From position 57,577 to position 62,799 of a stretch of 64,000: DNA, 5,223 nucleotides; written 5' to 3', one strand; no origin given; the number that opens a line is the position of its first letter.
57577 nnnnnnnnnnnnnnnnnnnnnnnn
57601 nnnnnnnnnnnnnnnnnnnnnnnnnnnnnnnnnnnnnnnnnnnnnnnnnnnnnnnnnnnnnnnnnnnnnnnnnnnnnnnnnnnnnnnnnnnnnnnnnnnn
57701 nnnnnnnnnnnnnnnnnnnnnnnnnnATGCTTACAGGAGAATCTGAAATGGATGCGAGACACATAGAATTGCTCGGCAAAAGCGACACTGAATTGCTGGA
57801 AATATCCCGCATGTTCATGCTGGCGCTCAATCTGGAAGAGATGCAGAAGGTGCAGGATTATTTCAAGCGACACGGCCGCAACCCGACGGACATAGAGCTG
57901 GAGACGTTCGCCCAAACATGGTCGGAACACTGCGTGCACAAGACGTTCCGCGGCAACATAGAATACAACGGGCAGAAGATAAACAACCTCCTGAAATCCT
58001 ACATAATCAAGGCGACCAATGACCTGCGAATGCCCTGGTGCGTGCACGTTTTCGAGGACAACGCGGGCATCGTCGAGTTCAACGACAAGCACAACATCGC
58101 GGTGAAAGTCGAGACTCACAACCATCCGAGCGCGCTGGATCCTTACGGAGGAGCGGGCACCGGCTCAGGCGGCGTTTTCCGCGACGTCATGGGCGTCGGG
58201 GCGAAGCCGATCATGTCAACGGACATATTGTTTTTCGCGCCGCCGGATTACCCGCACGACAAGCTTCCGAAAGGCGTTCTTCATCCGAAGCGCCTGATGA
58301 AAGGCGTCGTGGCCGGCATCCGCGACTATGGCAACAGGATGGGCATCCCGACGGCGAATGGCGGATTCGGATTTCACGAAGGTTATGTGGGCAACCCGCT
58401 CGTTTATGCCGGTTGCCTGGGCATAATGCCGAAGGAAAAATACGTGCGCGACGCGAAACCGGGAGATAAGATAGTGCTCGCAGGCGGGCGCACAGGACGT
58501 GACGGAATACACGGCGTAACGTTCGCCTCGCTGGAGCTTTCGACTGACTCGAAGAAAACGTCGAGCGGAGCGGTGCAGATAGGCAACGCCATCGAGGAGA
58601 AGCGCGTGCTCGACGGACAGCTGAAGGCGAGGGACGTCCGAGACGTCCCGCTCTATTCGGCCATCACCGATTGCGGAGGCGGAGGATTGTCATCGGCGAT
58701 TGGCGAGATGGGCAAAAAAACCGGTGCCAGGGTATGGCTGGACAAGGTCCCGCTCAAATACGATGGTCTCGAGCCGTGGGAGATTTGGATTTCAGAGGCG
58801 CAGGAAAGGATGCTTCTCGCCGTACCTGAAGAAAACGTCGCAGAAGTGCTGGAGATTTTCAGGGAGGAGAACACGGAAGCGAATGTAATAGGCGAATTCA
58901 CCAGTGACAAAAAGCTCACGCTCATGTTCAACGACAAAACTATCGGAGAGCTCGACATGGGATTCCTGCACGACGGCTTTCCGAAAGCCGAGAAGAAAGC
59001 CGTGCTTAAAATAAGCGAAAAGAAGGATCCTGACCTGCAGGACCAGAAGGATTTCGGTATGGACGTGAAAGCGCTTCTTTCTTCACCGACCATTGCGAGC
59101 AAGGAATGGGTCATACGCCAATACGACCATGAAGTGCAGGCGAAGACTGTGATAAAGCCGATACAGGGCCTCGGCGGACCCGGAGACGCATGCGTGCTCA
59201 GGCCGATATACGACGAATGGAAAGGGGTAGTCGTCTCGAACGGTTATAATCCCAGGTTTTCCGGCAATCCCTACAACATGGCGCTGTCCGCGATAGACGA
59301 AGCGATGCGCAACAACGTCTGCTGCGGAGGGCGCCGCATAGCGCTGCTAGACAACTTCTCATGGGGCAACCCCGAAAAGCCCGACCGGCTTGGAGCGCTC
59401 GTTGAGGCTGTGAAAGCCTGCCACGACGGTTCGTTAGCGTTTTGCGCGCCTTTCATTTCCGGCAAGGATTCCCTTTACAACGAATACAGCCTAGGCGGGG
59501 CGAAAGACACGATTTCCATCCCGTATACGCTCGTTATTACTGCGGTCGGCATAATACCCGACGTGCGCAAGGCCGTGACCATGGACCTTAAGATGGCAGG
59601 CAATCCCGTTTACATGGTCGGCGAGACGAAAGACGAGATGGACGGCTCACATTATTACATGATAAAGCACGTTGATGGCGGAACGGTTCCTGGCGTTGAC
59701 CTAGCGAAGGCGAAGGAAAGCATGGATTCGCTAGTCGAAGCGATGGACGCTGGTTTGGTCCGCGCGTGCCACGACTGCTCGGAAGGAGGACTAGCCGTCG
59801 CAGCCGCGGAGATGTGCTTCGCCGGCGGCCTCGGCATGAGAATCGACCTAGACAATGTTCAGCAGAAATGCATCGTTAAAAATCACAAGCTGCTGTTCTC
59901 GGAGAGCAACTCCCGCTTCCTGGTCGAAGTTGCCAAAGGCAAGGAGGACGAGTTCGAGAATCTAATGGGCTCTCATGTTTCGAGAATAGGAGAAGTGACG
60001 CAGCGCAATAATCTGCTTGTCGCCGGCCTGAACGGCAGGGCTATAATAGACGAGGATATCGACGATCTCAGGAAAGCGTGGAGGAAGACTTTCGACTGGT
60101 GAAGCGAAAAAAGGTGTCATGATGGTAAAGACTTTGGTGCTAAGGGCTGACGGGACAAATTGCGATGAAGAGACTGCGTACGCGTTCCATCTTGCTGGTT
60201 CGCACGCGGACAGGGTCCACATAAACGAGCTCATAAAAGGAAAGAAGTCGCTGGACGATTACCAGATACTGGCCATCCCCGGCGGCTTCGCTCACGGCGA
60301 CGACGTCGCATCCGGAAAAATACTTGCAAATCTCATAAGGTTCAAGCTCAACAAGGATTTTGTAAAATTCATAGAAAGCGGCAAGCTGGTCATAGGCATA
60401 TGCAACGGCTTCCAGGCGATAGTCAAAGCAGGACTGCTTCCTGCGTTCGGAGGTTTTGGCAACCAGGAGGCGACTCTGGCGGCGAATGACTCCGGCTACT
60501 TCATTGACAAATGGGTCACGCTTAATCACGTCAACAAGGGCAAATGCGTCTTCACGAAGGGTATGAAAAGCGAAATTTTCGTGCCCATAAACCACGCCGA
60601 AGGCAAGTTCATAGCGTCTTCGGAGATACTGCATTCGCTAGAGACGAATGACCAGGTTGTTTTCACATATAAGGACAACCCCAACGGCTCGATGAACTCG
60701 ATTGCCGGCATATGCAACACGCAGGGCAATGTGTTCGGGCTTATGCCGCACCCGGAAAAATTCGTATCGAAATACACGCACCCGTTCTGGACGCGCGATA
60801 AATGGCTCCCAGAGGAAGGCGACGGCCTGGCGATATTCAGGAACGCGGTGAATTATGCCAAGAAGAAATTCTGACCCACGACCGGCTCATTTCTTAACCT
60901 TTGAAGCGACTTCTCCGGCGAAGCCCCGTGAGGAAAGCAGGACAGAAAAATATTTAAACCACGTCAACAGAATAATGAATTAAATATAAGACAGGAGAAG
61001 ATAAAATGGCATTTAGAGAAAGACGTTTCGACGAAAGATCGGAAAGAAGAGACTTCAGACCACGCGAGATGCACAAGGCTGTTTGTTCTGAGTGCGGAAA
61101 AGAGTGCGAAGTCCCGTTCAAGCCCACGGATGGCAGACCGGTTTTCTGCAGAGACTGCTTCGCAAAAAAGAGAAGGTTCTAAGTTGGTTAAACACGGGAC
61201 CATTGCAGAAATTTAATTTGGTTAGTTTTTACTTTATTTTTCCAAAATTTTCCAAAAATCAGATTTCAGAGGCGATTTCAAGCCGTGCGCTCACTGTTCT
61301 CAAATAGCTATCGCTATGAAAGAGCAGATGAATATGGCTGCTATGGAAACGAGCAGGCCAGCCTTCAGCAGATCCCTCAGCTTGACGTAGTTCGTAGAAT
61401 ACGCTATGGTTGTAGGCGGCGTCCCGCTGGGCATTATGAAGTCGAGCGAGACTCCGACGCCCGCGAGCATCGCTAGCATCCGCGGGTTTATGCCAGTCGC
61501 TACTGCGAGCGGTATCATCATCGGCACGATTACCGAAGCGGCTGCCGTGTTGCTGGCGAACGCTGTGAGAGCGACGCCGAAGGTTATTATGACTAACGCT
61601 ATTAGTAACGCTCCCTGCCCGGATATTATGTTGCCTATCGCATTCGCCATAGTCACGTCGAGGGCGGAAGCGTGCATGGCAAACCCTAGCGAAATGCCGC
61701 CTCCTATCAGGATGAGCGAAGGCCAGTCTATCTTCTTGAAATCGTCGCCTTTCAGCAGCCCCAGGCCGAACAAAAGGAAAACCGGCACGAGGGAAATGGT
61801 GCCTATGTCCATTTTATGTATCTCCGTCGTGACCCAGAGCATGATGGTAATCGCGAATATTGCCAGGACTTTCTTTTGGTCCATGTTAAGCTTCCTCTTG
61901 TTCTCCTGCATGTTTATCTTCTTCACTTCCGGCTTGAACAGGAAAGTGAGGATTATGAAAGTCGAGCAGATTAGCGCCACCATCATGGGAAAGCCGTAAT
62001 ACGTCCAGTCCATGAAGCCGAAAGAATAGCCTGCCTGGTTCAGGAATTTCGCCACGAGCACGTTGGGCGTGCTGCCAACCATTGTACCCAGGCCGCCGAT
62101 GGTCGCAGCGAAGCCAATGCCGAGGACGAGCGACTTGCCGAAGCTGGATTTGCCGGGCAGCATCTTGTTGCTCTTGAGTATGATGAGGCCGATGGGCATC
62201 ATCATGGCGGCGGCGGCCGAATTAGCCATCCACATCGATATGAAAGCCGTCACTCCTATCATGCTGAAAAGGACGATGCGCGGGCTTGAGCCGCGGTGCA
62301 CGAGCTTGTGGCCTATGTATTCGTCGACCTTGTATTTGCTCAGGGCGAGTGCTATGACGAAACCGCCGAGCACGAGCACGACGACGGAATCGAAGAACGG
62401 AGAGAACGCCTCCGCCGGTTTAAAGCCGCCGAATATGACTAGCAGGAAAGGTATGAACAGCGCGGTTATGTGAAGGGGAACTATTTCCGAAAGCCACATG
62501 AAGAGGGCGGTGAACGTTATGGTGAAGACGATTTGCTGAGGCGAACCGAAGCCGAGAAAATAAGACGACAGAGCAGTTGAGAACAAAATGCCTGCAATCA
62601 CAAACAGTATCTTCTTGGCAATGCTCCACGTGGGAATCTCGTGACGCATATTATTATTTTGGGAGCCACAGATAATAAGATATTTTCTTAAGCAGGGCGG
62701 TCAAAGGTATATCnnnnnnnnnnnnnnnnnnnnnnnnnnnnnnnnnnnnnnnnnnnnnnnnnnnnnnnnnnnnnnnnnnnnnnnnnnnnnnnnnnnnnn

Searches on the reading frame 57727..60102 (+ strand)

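Call 46: search_protein_families(library=pfam, proteins=[window:57727-60102:+], max_evalue=0.001)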
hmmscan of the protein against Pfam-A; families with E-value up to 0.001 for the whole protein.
window:57727-60102:+ (791 aa): 3 families
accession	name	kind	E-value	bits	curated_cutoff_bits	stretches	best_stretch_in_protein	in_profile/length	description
PF02769.27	AIRS_C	-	4e-58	196.4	23.1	2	244-400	1-154/156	AIR synthase related protein, C-terminal domain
PF00586.29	AIRS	-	3.5e-29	101.9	24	2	111-234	2-112/112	AIR synthase related protein, N-terminal domain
PF18072.6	FGAR-AT_linker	-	2.9e-19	69.8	26.6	1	25-72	3-50/50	Formylglycinamide ribonucleotide amidotransferase linker domain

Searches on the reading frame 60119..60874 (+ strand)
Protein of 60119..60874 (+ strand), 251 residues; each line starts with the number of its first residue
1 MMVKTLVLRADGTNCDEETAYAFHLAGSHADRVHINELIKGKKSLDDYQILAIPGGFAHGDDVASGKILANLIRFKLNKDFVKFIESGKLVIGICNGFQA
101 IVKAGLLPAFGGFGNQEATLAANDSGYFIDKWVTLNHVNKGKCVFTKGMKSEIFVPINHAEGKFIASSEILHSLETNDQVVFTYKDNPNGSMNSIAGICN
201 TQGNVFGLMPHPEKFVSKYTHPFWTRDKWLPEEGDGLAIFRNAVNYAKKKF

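Call 46: search_protein_families(library=pfam, proteins=[window:60119-60874:+], max_evalue=0.001)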
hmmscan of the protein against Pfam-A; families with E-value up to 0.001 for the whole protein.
window:60119-60874:+ (251 aa): 2 families
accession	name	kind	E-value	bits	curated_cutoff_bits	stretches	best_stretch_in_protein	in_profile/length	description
PF13507.12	GATase_5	-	2.4e-72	243.6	27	1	3-246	2-259/260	CobB/CobQ-like glutamine amidotransferase domain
PF01965.30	DJ-1_PfpI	-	6.7e-05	23.2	26.6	1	32-108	47-114/165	DJ-1/PfpI family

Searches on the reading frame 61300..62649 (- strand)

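Call 46: search_protein_families(library=pfam, proteins=[window:61300-62649:-], max_evalue=0.001)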
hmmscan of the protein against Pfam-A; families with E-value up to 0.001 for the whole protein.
window:61300-62649:- (449 aa): 2 families
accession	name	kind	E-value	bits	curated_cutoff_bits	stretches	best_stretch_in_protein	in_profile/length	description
PF03600.22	CitMHS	-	4.3e-55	187.6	31.9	2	50-397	2-336/336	Citrate transporter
PF00939.25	Na_sulph_symp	-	1.7e-42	146.5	27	1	33-445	25-461/472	Sodium:sulfate symporter transmembrane region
